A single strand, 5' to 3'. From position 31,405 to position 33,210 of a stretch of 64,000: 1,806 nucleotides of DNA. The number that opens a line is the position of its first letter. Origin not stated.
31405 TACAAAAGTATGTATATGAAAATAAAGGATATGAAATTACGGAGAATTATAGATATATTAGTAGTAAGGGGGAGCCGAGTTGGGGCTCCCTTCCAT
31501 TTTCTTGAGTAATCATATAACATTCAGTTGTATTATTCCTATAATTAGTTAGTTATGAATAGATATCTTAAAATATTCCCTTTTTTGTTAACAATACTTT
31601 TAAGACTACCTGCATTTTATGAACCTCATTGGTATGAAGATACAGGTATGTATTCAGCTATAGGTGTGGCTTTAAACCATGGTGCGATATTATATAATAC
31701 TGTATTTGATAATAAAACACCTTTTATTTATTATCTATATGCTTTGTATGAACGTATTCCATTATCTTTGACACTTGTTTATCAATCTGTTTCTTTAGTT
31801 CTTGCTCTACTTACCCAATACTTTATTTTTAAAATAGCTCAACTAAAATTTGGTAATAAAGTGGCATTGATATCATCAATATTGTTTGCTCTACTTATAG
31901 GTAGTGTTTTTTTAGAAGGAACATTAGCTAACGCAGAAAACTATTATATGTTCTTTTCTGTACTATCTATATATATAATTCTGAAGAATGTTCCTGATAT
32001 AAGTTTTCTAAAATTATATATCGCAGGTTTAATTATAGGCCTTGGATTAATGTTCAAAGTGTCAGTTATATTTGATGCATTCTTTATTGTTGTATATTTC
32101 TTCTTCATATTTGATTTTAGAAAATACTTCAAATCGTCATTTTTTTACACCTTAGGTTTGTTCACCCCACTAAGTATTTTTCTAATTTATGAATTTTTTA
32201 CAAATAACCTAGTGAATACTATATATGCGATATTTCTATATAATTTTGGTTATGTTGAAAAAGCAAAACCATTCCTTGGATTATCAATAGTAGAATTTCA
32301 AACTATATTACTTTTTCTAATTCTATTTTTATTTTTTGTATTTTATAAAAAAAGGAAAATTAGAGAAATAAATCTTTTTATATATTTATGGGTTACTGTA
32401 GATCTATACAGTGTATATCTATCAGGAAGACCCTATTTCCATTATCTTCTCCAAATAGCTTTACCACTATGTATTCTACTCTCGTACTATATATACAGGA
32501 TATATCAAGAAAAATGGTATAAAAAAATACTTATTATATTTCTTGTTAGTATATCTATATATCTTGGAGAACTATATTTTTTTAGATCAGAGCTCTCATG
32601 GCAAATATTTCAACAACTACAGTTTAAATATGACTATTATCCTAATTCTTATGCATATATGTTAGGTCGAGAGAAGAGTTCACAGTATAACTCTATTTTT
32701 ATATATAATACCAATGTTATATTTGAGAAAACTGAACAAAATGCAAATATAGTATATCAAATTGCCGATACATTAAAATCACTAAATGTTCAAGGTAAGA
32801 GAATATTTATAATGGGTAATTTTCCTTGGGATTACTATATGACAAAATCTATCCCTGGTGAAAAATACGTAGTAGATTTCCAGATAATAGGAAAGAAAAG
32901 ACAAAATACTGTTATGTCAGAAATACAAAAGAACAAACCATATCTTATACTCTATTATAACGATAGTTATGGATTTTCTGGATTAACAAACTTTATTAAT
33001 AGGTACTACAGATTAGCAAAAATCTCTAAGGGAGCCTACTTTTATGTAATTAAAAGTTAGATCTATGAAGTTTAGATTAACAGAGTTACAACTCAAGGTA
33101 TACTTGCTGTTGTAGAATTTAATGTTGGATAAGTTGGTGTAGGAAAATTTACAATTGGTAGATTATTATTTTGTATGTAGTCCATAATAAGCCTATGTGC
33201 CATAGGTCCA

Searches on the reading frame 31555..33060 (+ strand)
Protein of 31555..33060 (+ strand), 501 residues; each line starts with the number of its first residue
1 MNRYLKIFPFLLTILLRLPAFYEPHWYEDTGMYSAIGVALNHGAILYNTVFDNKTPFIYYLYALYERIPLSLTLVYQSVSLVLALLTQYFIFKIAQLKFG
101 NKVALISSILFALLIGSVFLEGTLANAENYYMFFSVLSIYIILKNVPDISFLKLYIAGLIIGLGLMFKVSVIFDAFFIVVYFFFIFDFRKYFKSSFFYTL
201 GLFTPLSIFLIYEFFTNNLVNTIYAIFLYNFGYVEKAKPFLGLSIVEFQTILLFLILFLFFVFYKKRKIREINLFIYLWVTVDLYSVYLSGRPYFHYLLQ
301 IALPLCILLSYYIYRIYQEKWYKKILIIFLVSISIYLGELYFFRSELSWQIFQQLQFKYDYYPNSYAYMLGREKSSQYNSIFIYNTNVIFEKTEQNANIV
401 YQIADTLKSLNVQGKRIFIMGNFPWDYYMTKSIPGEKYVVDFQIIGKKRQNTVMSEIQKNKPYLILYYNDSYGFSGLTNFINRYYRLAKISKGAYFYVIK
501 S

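Call 8: search_protein_families(library=pfam, proteins=[window:31555-33060:+], max_evalue=0.01)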
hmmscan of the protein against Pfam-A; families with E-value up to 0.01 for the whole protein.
window:31555-33060:+ (501 aa): 1 family
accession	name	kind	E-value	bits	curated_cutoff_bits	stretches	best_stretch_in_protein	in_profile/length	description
PF13231.12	PMT_2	-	1.9e-11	44.9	26.1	1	54-209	2-154/160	Dolichyl-phosphate-mannose-protein mannosyltransferase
